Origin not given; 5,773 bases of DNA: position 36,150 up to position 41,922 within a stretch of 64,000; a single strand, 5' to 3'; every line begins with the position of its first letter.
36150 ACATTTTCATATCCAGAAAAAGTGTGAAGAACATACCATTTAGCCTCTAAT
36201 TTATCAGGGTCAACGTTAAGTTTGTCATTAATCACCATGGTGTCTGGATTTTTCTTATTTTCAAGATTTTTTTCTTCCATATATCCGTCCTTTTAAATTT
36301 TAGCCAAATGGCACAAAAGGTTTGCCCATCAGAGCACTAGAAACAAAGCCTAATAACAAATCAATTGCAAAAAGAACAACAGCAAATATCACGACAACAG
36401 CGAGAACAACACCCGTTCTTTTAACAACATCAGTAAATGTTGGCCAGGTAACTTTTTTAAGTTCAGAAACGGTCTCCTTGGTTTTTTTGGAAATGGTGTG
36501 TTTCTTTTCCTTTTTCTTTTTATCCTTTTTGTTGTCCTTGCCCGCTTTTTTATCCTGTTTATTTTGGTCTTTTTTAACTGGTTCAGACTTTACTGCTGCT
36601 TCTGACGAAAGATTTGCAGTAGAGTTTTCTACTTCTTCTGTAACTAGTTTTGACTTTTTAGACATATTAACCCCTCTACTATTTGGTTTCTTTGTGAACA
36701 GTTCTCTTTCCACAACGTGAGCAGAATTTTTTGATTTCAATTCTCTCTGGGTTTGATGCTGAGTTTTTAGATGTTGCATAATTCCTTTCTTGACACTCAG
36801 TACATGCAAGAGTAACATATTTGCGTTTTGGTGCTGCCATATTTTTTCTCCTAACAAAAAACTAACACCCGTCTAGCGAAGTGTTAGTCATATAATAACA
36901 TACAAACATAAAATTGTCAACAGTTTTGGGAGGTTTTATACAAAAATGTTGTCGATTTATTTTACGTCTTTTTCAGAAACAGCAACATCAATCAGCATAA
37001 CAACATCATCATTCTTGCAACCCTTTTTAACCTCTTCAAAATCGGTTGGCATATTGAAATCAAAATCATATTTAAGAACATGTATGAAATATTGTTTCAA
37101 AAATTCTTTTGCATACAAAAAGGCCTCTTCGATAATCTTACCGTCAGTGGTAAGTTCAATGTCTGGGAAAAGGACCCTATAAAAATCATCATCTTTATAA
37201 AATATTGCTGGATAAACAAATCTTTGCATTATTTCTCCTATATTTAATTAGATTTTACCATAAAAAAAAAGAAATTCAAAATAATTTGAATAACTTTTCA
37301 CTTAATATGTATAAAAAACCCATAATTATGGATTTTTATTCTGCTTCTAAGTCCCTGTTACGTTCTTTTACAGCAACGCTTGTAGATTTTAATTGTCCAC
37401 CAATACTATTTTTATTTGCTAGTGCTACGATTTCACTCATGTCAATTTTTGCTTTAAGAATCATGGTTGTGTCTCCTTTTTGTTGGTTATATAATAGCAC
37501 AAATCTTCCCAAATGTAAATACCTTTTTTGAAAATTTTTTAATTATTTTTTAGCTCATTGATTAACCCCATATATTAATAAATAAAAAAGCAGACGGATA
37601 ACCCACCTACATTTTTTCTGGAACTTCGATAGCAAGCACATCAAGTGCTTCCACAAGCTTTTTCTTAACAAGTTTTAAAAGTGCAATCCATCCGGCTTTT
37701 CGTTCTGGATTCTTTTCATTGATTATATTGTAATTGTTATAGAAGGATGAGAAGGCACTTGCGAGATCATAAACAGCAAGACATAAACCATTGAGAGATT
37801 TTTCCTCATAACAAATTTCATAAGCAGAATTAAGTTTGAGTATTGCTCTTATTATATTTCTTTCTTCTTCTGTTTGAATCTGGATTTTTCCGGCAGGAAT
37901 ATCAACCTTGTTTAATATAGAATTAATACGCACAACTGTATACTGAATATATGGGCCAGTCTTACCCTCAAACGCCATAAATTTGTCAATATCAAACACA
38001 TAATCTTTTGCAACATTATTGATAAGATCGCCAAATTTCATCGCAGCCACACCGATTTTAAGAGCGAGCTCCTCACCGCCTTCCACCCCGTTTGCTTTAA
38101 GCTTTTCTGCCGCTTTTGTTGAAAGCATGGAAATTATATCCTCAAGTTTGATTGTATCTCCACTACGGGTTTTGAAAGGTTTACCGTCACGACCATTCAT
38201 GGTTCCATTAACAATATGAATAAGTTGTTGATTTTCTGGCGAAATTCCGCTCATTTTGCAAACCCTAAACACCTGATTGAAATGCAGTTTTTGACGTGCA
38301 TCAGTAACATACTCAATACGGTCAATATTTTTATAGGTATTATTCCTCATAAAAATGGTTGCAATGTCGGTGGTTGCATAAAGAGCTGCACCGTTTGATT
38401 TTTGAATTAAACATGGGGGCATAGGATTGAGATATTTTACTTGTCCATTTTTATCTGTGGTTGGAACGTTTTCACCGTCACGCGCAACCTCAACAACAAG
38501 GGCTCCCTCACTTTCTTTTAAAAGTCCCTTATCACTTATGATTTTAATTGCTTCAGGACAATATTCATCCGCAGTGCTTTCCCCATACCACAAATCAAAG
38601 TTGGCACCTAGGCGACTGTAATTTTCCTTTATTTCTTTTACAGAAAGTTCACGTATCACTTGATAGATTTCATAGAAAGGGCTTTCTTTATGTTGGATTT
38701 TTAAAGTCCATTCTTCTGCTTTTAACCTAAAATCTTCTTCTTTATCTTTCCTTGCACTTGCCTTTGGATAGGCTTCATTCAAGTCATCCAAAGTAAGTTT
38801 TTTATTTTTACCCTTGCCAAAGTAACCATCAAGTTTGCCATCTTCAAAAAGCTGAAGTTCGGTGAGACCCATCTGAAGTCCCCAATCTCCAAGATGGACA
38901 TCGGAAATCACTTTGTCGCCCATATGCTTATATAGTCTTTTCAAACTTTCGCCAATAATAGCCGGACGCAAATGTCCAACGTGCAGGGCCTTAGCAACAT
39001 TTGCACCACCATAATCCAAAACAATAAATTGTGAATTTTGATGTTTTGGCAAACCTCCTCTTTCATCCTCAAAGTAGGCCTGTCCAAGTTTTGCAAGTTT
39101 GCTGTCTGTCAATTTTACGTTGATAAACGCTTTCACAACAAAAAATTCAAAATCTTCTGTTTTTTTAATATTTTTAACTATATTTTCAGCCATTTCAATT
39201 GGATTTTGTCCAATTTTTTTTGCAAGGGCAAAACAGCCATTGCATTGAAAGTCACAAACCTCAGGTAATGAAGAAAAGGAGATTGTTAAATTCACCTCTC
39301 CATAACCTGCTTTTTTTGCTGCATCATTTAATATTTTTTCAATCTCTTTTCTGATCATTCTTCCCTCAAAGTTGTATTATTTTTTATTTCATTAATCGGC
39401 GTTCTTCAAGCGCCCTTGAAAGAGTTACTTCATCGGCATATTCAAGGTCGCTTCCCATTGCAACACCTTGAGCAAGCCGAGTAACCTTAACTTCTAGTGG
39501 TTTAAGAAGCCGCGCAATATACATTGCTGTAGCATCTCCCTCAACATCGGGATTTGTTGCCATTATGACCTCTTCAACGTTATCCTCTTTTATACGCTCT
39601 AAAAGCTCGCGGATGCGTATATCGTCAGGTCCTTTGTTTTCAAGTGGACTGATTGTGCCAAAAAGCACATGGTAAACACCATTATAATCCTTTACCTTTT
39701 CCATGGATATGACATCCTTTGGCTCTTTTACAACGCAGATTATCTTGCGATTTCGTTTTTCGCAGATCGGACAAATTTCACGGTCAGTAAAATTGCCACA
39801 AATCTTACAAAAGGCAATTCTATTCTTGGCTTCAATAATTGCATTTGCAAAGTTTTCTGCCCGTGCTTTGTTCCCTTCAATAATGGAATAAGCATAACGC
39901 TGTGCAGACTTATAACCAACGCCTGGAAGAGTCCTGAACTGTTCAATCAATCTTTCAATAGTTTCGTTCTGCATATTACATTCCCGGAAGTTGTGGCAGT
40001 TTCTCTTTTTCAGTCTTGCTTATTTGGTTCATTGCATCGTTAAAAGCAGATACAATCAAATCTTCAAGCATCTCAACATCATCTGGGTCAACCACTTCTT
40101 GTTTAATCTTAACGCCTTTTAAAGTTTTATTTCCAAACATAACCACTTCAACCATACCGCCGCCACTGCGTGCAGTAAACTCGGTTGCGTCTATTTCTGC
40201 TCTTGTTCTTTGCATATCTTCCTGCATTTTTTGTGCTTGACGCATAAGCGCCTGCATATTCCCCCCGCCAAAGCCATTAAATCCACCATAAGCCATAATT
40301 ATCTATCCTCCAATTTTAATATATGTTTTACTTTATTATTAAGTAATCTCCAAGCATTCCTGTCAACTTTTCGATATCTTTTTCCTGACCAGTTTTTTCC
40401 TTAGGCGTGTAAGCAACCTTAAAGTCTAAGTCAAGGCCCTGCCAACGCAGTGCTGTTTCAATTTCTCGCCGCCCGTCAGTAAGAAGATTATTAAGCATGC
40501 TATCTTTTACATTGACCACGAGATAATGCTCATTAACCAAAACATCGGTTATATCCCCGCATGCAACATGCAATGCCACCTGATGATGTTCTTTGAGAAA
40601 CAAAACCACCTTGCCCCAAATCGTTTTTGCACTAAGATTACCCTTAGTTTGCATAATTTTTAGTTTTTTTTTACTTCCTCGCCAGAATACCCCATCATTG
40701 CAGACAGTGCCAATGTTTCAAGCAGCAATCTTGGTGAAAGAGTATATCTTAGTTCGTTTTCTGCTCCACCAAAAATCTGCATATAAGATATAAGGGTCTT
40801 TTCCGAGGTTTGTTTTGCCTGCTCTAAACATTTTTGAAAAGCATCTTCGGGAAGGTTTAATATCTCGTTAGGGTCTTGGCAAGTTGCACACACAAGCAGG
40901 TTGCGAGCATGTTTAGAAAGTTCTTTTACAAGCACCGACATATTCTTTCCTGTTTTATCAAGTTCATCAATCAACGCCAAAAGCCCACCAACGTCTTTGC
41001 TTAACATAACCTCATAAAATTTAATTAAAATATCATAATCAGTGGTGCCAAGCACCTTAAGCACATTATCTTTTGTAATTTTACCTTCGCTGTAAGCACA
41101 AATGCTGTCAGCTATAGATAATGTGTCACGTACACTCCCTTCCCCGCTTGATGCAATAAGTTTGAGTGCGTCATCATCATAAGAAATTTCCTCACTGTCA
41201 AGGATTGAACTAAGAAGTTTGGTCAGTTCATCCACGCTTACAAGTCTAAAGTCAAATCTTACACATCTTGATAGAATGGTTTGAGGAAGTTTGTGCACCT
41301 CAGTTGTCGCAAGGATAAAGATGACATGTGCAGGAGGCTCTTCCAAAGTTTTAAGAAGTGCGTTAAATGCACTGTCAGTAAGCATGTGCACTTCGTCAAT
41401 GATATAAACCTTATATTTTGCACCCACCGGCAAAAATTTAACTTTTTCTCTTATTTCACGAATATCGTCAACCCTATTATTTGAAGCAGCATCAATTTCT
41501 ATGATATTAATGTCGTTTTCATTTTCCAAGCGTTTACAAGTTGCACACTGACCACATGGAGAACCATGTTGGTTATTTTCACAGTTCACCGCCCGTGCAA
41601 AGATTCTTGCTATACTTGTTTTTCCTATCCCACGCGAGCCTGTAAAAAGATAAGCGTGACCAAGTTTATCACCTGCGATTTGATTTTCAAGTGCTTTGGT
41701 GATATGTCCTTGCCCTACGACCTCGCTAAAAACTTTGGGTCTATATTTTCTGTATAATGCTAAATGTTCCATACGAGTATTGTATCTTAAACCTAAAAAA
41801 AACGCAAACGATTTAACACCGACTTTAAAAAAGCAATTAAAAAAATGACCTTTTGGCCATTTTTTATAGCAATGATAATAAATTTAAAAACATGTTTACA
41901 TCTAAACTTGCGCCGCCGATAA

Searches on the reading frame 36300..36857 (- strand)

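Call 49: search_protein_families(library=ncbifam, proteins=[window:36300-36857:-], max_evalue=0.01)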
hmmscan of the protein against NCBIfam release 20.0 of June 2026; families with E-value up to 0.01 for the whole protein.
window:36300-36857:- (185 aa): 15 families
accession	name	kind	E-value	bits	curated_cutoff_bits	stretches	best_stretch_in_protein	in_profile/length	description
TIGR00964.1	secE_bact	equivalog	6.6e-13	48.4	27.55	1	127-176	6-55/57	preprotein translocase subunit SecE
NF004379.0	PRK05740.2-5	equivalog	2.7e-11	43.3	150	1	120-179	66-125/127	preprotein translocase subunit SecE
NF005783.0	PRK07597.9-4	equivalog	2.1e-09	37.7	127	1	100-171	32-101/109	preprotein translocase subunit SecE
NF004378.0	PRK05740.2-4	equivalog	2.1e-09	37.6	171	1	118-178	62-122/122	preprotein translocase subunit SecE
NF004371.0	PRK05740.1-1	equivalog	9.5e-09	35.5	109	1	124-174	69-119/126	preprotein translocase subunit SecE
NF004372.0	PRK05740.1-2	equivalog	2.6e-07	30.8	134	1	119-169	63-113/123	preprotein translocase subunit SecE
NF005782.0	PRK07597.9-1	equivalog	1.3e-06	29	201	1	72-164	58-149/164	preprotein translocase subunit SecE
NF004373.0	PRK05740.1-3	equivalog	3e-06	27.1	154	1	127-174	99-146/150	preprotein translocase subunit SecE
NF004375.0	PRK05740.1-6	equivalog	1.4e-05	25.2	177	1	127-169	84-126/136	preprotein translocase subunit SecE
NF004374.0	PRK05740.1-5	equivalog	1.9e-05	24.6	180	1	125-178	71-124/127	preprotein translocase subunit SecE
NF004376.0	PRK05740.2-1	equivalog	2.8e-05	24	162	1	126-169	83-126/138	preprotein translocase subunit SecE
NF004380.0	PRK05740.2-6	equivalog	0.00052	19.9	194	1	126-169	69-112/123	preprotein translocase subunit SecE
NF005844.0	PRK07764.1-3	equivalog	0.0015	17.4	964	1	34-162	419-544/841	DNA polymerase III subunit gamma and tau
NF045974.1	conju_CD1108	subfamily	0.0018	18.1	100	1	101-172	5-75/190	CD1108 family mobile element protein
TIGR01477.1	RIFIN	paralog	0.0019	18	176.95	1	22-163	193-328/356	variant surface antigen, rifin family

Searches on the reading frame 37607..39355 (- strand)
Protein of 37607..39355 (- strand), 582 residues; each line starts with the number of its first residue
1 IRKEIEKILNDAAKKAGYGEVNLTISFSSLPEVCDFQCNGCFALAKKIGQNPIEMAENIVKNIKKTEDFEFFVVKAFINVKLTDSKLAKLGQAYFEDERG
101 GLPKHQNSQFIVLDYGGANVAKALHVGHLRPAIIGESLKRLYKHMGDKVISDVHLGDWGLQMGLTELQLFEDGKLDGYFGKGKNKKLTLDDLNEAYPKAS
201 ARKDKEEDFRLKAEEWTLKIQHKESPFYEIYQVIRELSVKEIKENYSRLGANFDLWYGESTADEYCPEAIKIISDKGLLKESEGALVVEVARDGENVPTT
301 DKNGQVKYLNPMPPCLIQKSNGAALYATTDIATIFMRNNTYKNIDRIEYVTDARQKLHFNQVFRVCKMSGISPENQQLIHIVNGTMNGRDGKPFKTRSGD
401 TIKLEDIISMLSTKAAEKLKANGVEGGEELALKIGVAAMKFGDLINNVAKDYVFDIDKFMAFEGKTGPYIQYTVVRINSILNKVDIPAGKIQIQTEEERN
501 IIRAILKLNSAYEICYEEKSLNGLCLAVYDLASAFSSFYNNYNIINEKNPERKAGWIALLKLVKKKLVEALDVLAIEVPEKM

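Call 91: find_homologous_proteins(query=window:37607-39355:-, max_evalue=1e-50)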
Query window:37607-39355:- (582 aa): 8000 proteins with E <= 1e-50 among 8000 candidates; the best 120 are listed.
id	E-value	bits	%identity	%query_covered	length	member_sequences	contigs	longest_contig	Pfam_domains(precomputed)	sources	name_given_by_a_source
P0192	0.0e+0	1308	100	100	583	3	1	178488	PF05746.22,PF00750.26,PF03485.22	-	-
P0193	0.0e+0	1158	87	100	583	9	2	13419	PF05746.22,PF00750.26,PF03485.22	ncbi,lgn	-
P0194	0.0e+0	1056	80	100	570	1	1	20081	PF05746.22,PF00750.26,PF03485.22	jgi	-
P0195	0.0e+0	1055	80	100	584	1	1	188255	PF05746.22,PF00750.26,PF03485.22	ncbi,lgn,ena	-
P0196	0.0e+0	1048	78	100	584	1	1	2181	PF05746.22,PF00750.26,PF03485.22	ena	-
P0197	0.0e+0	1033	79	100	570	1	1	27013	PF05746.22,PF00750.26,PF03485.22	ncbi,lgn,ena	-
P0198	4.2e-297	1004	78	100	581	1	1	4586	PF05746.22,PF00750.26,PF03485.22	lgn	-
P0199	7.8e-288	974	75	100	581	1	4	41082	PF05746.22,PF00750.26,PF03485.22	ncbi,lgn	-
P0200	2.4e-280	949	71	100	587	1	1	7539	PF05746.22,PF00750.26,PF03485.22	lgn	-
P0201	1.8e-273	926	72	100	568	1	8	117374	PF05746.22,PF00750.26,PF03485.22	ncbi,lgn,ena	-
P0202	1.1e-271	921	69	100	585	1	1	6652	PF05746.22,PF00750.26,PF03485.22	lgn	-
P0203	3.2e-271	919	69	100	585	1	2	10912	PF05746.22,PF00750.26,PF03485.22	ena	-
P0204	1.0e-270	917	69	100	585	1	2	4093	PF05746.22,PF00750.26,PF03485.22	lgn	-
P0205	2.6e-270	916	68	100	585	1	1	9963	PF05746.22,PF00750.26,PF03485.22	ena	-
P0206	3.6e-270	916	69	100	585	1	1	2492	PF05746.22,PF00750.26,PF03485.22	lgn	-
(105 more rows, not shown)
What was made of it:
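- Tried and rejected: ArgRS relatives are unnamed or labelled 'Clostridia bacterium' (call 91).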

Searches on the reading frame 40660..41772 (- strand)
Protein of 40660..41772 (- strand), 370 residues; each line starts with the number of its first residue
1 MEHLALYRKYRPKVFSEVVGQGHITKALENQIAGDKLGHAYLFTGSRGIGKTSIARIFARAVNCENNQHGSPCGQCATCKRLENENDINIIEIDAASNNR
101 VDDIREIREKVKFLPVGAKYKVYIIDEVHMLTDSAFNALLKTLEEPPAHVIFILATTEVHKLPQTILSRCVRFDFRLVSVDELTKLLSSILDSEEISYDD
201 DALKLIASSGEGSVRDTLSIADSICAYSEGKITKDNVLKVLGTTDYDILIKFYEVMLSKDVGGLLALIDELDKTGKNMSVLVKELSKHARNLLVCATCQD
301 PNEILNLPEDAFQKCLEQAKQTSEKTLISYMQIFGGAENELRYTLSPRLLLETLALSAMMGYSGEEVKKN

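Call 90: search_protein_families(library=pfam, proteins=[window:40660-41772:-], max_evalue=0.00001)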
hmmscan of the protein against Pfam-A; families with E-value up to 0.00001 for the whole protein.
window:40660-41772:- (370 aa): 8 families
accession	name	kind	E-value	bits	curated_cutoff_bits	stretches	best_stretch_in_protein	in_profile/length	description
PF13177.12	DNA_pol3_delta2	-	2.1e-48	164.8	27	1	21-176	2-158/161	DNA polymerase III, delta subunit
PF00004.35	AAA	-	5.1e-15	56.5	21.2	1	42-175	2-125/131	ATPase family associated with various cellular activities (AAA)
PF22608.2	DNAX_ATPase_lid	-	5.2e-12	45.8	27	1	185-230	4-49/49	DNA polymerase III clamp loader subunit, ATPase lid domain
PF12169.13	DNA_pol3_gamma3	-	5.5e-11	42.9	24.4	1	232-356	1-125/143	DNA polymerase III subunits gamma and tau domain III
PF05496.18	RuvB_N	-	1.5e-06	28.5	27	0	11-72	2-67/159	Holliday junction DNA helicase RuvB P-loop domain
PF07728.20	AAA_5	-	4.6e-06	27.1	22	0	42-150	3-97/139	AAA domain (dynein-related subfamily)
PF13401.12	AAA_22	-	6.2e-06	27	27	0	41-156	8-124/130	AAA domain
PF13173.12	AAA_14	-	9.8e-06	26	27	0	40-151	4-93/129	AAA domain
